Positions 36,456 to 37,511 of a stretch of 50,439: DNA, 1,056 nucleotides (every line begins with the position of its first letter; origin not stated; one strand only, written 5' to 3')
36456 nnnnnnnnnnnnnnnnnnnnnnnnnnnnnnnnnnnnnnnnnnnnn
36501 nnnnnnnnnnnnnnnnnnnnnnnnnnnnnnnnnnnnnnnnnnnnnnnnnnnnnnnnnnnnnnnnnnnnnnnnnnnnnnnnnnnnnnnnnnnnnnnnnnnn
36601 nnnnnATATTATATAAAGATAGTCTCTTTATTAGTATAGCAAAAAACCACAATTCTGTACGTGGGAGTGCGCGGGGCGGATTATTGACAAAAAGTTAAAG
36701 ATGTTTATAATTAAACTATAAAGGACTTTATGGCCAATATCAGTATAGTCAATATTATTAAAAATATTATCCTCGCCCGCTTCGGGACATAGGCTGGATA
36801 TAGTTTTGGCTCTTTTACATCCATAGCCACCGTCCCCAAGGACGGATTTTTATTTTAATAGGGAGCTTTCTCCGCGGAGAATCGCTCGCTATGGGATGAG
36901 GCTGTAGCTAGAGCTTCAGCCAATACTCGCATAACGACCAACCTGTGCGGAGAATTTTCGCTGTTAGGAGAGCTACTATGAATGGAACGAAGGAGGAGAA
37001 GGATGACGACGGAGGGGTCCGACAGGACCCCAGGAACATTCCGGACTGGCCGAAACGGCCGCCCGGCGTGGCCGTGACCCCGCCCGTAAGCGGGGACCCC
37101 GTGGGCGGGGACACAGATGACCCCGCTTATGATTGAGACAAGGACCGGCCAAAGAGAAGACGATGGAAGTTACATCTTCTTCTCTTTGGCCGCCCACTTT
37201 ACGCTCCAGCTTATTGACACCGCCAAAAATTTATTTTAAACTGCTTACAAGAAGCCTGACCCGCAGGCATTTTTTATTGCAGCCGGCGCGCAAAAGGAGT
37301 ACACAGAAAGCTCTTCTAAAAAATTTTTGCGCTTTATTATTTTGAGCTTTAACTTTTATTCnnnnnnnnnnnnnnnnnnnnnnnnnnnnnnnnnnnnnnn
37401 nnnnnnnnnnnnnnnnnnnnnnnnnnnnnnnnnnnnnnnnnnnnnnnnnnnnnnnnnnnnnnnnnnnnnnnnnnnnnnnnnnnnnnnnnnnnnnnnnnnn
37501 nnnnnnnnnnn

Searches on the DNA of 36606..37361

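Call 51: search_rna_families(source=window, start=36606, end=37361, threshold=evalue, max_evalue=1)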
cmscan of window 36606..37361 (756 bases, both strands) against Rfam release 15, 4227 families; matches with E-value up to 1: 4.
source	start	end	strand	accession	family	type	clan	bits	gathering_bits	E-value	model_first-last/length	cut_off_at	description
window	37142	37195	-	RF03560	mir-3926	Gene; miRNA;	-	26.8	82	0.014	1-63/63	no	mir-3926 microRNA precursor family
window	37142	37194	+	RF03560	mir-3926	Gene; miRNA;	-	25.9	82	0.023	1-63/63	no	mir-3926 microRNA precursor family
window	37146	37192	-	RF03831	mir-627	Gene; miRNA;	-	21.9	86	0.044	20-69/87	no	mir-627 microRNA precursor family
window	37000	37178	+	RF02357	RNaseP-T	Gene; ribozyme;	CL00002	20.3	60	0.042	1-208/208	no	RNaseP truncated form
